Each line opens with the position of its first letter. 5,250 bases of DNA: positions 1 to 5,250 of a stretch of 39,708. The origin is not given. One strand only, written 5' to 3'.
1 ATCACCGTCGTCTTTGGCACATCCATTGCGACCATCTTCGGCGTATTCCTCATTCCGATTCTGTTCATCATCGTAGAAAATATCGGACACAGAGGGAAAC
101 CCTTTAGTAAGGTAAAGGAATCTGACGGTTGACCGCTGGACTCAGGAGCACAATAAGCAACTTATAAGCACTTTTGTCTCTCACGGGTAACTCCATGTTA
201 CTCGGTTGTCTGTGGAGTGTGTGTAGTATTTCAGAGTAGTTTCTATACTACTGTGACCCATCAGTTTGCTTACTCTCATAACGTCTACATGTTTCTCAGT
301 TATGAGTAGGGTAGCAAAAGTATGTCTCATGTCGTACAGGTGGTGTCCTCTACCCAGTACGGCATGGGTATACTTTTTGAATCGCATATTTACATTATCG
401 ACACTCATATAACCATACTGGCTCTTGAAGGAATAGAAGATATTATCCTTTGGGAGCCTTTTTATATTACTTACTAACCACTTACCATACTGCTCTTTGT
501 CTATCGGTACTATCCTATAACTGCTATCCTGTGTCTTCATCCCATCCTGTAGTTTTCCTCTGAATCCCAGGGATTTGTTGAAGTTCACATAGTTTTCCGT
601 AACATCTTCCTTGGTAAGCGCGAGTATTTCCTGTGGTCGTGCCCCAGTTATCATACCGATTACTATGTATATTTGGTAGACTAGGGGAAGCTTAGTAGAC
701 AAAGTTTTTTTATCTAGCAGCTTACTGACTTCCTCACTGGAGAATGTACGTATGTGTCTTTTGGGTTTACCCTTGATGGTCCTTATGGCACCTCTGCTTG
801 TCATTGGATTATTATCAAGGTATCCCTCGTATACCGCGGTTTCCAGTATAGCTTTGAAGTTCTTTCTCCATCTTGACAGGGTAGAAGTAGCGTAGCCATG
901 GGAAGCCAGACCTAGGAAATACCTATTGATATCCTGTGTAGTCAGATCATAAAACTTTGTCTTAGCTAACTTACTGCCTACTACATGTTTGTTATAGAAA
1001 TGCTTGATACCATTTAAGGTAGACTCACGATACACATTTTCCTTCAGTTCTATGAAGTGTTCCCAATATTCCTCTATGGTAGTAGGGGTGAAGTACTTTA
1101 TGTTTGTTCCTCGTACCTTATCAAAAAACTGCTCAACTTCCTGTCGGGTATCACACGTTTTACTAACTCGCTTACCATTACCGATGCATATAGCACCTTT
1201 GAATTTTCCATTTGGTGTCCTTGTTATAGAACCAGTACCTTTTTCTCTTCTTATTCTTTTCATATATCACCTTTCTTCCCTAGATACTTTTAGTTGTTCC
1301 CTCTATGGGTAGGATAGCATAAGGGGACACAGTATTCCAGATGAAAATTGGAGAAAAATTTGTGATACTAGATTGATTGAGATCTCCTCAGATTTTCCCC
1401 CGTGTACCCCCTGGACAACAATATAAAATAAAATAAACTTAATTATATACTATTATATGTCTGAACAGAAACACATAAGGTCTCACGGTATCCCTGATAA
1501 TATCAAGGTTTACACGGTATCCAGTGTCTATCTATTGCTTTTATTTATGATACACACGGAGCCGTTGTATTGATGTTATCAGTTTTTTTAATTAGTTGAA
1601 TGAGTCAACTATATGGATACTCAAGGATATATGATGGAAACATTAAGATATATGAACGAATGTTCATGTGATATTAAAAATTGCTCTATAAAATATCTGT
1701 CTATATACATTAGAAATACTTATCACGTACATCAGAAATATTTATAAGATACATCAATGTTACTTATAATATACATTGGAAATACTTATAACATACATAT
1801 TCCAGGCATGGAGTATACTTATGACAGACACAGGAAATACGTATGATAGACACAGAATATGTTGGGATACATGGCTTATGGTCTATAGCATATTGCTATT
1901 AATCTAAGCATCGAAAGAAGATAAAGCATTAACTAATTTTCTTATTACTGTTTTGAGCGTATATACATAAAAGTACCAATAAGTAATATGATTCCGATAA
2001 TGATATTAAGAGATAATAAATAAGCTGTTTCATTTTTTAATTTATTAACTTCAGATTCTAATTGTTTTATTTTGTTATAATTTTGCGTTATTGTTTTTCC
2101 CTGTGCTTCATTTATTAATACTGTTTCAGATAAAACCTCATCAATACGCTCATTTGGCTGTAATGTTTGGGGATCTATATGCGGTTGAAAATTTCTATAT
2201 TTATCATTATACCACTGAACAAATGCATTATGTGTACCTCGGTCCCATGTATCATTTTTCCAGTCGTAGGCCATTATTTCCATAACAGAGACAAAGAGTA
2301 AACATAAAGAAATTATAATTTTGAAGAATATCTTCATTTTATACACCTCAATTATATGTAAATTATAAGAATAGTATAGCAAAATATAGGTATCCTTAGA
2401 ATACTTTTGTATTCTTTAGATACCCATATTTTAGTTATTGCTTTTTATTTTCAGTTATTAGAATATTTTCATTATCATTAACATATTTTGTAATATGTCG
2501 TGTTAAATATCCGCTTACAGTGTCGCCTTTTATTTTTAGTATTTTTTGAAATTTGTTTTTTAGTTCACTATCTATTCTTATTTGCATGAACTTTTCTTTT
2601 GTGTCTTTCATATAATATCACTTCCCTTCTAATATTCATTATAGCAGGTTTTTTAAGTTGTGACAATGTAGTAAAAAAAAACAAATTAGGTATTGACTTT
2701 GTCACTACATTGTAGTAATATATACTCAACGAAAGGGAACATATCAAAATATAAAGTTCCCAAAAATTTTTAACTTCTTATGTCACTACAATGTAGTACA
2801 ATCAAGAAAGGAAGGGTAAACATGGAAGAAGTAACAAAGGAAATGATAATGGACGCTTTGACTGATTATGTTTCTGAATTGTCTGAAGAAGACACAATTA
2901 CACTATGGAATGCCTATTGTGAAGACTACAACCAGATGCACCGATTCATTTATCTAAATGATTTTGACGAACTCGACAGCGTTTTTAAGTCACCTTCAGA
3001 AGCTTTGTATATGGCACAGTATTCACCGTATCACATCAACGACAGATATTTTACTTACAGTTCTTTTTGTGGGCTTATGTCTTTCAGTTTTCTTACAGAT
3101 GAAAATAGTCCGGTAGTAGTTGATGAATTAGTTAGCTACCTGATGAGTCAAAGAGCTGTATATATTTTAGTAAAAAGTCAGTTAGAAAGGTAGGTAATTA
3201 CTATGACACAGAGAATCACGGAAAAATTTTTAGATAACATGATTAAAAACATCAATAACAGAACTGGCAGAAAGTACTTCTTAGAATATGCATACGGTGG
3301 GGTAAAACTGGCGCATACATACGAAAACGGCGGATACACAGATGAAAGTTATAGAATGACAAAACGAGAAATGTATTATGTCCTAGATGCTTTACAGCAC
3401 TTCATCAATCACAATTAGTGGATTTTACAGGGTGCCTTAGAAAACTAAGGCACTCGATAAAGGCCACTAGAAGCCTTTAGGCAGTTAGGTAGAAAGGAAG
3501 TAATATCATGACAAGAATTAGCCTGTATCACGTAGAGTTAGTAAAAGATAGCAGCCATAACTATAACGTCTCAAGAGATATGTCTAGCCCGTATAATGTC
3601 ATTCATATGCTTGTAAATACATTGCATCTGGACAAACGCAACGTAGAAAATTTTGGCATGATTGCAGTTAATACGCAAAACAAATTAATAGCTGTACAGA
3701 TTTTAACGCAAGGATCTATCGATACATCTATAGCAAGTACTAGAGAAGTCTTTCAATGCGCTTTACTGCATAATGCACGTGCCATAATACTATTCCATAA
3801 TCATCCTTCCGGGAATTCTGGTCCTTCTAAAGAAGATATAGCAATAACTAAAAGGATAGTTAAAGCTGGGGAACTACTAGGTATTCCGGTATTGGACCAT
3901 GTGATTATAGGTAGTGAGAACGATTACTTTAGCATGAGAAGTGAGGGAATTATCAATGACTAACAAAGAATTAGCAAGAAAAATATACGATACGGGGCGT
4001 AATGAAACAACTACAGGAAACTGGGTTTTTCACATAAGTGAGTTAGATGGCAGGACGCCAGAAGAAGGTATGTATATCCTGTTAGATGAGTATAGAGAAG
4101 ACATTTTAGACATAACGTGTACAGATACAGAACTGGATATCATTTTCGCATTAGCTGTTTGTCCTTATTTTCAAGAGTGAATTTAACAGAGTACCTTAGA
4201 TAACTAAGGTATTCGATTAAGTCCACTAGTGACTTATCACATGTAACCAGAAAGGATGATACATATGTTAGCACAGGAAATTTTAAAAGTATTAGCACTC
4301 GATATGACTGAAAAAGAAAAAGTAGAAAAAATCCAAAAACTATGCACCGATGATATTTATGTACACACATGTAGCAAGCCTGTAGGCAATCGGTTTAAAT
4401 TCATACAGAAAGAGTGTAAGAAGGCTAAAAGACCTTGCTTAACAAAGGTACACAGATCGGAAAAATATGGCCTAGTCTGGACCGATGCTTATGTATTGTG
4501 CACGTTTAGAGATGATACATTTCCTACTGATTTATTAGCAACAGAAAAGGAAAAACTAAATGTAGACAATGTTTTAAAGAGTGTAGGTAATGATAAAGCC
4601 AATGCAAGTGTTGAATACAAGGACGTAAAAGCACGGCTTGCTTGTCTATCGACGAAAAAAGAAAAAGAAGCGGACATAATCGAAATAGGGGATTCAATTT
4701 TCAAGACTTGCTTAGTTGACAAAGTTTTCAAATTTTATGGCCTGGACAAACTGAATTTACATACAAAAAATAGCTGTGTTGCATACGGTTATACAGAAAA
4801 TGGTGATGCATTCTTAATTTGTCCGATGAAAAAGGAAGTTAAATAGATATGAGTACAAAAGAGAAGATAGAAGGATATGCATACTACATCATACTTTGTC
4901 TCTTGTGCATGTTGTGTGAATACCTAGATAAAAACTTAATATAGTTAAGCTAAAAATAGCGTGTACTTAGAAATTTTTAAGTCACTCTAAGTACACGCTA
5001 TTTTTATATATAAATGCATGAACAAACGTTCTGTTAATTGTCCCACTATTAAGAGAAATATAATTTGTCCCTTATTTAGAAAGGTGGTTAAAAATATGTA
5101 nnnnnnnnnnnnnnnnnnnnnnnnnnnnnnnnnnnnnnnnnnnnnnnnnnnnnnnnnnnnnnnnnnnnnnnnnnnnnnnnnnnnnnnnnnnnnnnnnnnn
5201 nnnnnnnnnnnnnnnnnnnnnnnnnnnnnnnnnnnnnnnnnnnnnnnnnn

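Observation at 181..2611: Minus-strand lysogeny cassette (repressor, membrane protein, iterons, integrase) at the left end of a T7-like genome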

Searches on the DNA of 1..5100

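Call 37: search_rna_families(source=window, start=1, end=5100, threshold=evalue, max_evalue=1)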
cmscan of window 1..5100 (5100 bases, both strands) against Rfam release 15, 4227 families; matches with E-value up to 1: 4.
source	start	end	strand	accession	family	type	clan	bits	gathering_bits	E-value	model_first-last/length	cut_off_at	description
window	3413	3472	+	RF00239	mir-124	Gene; miRNA;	-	30.8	49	0.00062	1-72/72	no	mir-124 microRNA precursor family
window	4952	5003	-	RF03400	mir-728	Gene; miRNA;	-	24.9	70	0.36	1-62/62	no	mir-728 microRNA precursor family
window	3413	3472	-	RF00239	mir-124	Gene; miRNA;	-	24.5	49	0.038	1-72/72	no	mir-124 microRNA precursor family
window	2380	2431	-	RF03400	mir-728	Gene; miRNA;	-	23.6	70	0.75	1-62/62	no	mir-728 microRNA precursor family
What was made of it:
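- Tried and rejected: It returned only spurious hairpin hits (mir-124, mir-728), so there is no known RNA family in the 680-bp spacer (call 37).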

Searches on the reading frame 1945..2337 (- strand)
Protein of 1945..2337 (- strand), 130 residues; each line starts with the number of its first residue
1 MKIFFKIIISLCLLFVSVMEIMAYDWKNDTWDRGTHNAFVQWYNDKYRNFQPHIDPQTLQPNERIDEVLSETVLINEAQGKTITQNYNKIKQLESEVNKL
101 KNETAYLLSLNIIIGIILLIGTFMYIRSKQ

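Call 8: search_protein_families(library=pfam, proteins=[window:1945-2337:-], max_evalue=0.01)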
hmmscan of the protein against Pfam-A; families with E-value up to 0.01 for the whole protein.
window:1945-2337:- (130 aa): 0 families

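Call 21: search_protein_families(library=phrogs, proteins=[window:1945-2337:-], max_evalue=0.01)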
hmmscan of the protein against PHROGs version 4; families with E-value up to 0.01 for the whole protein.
window:1945-2337:- (130 aa): 0 families

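Call 22: search_protein_families(library=ncbifam, proteins=[window:1945-2337:-], max_evalue=0.1)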
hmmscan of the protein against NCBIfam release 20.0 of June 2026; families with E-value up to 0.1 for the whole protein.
window:1945-2337:- (130 aa): 2 families
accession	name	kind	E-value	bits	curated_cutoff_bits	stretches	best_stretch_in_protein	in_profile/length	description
NF046089.1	CD3337_EF1877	subfamily_domain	0.0029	16.5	120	0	62-127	258-328/450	CD3337/EF1877 family mobilome membrane protein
TIGR01788.1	Glu-decarb-GAD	equivalog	0.01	14.6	380.4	1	38-107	153-222/431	glutamate decarboxylase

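Call 25: find_homologous_proteins(query=window:1945-2337:-, max_evalue=0.01)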
Query window:1945-2337:- (130 aa): 1 proteins with E <= 0.01 among 10 candidates.
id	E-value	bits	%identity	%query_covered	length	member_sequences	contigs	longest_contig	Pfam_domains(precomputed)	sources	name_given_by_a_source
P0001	1.0e-78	279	98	100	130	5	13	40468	-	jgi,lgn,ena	-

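Call 48: search_protein_families(library=phrogs, proteins=[window:1948-2337:-], max_evalue=1)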
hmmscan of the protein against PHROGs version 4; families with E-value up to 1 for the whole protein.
seq(130 aa): 3 families
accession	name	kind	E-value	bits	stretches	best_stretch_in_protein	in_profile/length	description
phrog_16929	-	unknown function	0.018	16.1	1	69-107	29-67/118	-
phrog_30289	-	unknown function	0.03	15.8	1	77-116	21-63/70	-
phrog_37754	-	unknown function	0.56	11.4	0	98-120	2-26/54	-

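Call 49: search_protein_families(library=padloc, proteins=[window:1948-2337:-], max_evalue=1)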
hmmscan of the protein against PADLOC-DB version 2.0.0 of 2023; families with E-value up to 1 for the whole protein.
seq(130 aa): 1 family
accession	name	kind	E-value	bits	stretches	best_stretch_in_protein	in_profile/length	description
PDLC00220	KwaA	-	0.012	13.5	1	7-27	12-31/198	Unknown function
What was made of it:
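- On Prophage superinfection-exclusion proteins of lysogeny modules (Ltp / Sie2009 type): No Pfam, PHROG or PADLOC family was found (calls 8, 48, 49).
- The membrane protein matches no known exclusion or defence family (calls 8, 48, 49).
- Tried and rejected: PHROG, PADLOC and Pfam searches, for this protein and for those of relatives, gave nothing usable (calls 8, 48, 49).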

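Call 66: search_protein_representatives(protein=window:1945-2337:-)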
Query: 130 residues. Proteins with E-value up to 0.001 (for the whole library): 5; up to 1e-10: 4; up to 1e-30: 1. The best 5 are listed.
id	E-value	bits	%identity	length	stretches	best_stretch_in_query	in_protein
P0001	3.3e-79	279.4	98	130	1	1-130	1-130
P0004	3.4e-25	104.9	45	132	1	7-129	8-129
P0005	9.7e-16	74.3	42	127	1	2-128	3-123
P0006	4.1e-15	72.3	40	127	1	5-122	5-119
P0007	4.4e-05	39.9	32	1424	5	10-57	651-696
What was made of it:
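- Tried and rejected: The exhaustive HMMER search was needed to find P0004-P0006 (call 66).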

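Call 69: find_encoding_contigs(protein=P0004, flank=6000, max_places=4)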
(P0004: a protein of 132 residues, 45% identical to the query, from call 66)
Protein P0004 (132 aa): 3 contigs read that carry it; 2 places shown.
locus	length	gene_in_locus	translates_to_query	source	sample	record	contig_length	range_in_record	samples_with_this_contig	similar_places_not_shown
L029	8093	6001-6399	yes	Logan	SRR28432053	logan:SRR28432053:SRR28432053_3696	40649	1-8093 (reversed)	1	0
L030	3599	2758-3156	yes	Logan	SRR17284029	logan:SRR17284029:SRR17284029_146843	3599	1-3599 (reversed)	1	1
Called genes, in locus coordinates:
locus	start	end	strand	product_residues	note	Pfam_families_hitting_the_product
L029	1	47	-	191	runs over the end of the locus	PF00145:DNA_methylase (weak)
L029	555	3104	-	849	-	PF14700:RPOL_N (weak), PF00940:RNA_pol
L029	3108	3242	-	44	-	-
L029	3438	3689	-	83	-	-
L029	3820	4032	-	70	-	-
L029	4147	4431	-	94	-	-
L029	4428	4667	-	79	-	-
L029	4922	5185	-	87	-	-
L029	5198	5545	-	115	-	-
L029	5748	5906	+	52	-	-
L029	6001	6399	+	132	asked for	-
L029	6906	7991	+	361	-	PF13102:Phage_int_SAM_5 (faint), PF00589:Phage_integrase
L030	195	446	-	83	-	-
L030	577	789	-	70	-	-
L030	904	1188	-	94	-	-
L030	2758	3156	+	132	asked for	-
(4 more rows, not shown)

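Call 70: find_encoding_contigs(protein=P0005, flank=6000, max_places=4)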
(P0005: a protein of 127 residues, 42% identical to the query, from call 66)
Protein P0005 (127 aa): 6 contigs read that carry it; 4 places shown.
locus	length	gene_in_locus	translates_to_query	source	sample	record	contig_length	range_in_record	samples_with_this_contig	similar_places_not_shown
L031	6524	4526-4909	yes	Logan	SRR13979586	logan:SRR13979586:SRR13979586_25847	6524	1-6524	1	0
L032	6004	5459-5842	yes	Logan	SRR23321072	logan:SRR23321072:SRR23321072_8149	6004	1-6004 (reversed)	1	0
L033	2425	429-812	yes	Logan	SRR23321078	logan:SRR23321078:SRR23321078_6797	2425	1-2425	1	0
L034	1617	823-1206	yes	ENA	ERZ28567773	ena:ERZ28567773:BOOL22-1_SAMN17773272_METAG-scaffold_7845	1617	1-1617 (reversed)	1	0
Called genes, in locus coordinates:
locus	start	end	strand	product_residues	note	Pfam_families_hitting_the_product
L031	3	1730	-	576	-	?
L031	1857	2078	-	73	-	-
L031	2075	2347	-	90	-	-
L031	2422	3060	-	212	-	PF10263:SprT-like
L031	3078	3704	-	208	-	-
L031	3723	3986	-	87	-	-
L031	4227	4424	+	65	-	PF12844:HTH_19, PF13560:HTH_31, PF01381:HTH_3, PF13443:HTH_26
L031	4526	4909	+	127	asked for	-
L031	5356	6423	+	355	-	PF00589:Phage_integrase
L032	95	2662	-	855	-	PF14700:RPOL_N, PF00940:RNA_pol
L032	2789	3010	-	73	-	-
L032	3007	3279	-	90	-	-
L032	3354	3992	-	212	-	PF10263:SprT-like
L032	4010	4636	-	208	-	-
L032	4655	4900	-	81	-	-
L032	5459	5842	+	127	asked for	-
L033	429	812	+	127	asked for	-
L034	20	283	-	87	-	-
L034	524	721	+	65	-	PF12844:HTH_19, PF13560:HTH_31, PF01381:HTH_3, PF13443:HTH_26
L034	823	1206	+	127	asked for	-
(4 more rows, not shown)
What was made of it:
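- On Prophage superinfection-exclusion proteins of lysogeny modules (Ltp / Sie2009 type): Homologues occupy the same slot (calls 69, 70).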

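Call 80: predict_structure(alignment_id=A3)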
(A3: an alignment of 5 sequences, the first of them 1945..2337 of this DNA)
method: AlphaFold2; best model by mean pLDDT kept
length: 130 residues; sequences in the alignment: 5
mean_pLDDT: 79.7   pTM: 0.37
mean pLDDT of the five models: 79.7, 71.5, 70.3, 66.3, 65.4
residues with pLDDT >= 90: 33; 70-90: 68; 50-70: 25; < 50: 4
segments of 3 or more residues with pLDDT < 50: 32-35
pLDDT, mean of each block of 10 residues (from residue 1): 75 66 54 59 83 78 83 84 92 93 88 92 88
secondary structure, 60 per line:
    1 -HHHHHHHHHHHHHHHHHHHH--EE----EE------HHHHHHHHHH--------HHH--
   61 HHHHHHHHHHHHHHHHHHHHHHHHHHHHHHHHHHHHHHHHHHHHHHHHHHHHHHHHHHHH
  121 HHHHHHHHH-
elements in order: H2-21 H38-47 H61-129
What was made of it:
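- Checked: The AlphaFold model has helices 2-21 and 38-47 and one long helix 61-129, mean pLDDT 79.7 (call 80).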
